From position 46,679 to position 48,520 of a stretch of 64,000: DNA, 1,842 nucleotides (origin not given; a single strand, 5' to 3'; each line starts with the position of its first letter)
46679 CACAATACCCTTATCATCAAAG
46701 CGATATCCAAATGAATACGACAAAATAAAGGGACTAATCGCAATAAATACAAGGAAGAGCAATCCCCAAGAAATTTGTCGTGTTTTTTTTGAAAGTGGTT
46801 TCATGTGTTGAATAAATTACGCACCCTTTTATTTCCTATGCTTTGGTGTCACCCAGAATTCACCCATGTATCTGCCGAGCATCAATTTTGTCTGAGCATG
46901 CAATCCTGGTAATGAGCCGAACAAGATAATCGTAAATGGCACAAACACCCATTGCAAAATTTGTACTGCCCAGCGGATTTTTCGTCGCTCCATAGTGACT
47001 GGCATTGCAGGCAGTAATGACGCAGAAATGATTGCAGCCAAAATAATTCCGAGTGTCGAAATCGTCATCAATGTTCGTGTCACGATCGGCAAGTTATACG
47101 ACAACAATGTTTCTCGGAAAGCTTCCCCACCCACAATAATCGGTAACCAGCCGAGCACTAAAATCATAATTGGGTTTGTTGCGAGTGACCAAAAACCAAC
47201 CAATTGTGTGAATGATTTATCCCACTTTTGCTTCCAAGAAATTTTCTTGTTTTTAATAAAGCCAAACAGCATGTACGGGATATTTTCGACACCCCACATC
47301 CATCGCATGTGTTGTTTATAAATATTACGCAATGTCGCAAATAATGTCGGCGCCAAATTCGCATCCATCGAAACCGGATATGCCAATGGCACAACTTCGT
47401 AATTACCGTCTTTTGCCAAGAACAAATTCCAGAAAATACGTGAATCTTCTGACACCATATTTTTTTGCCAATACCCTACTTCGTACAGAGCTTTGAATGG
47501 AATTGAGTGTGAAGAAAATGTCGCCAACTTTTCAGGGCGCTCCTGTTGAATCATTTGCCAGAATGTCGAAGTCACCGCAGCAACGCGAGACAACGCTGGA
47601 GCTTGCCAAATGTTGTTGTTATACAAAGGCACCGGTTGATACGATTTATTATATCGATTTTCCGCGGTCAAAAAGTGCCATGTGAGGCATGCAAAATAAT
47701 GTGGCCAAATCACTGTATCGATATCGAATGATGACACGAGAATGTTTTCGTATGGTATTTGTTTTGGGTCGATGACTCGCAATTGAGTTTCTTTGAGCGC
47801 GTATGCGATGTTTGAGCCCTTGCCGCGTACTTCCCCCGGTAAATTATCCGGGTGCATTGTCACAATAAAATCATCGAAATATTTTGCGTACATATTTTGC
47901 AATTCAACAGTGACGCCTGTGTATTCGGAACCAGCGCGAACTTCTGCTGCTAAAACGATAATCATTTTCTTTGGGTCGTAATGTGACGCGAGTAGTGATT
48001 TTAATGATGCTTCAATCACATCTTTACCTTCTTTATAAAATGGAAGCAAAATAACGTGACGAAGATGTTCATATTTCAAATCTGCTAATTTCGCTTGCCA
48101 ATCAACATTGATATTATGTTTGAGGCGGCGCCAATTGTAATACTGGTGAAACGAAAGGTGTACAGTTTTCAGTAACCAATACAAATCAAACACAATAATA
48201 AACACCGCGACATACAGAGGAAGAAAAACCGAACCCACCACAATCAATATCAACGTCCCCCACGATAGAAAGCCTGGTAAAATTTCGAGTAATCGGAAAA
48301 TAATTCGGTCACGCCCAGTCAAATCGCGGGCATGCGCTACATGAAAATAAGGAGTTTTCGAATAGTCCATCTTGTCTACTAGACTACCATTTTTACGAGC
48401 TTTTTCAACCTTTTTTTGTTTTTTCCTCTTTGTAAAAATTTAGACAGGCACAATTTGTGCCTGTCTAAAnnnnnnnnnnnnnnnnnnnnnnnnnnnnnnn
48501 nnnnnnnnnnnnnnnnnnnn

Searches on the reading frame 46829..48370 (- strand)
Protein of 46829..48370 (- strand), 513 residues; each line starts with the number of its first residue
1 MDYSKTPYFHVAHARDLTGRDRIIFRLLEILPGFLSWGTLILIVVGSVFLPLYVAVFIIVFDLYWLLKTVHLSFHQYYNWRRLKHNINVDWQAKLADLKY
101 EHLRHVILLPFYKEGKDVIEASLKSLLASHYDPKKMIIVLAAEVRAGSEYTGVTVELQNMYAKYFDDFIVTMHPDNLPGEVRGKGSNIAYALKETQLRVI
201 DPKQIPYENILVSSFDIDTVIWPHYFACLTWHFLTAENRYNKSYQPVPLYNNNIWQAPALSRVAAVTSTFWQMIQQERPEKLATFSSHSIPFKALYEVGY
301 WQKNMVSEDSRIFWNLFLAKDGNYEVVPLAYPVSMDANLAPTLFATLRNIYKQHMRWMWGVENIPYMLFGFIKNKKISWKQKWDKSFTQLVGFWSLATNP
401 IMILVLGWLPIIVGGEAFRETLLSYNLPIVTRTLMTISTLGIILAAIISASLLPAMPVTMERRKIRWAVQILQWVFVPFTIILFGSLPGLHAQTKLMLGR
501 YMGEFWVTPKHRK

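Call 55: search_protein_families(library=pfam, proteins=[window:46829-48370:-], max_evalue=0.00001)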
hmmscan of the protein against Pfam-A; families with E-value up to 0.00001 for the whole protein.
window:46829-48370:- (513 aa): 1 family
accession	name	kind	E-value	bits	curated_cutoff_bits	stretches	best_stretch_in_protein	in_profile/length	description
PF13632.12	Glyco_trans_2_3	-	3.8e-07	30.5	27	1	216-441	6-182/198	Glycosyl transferase family group 2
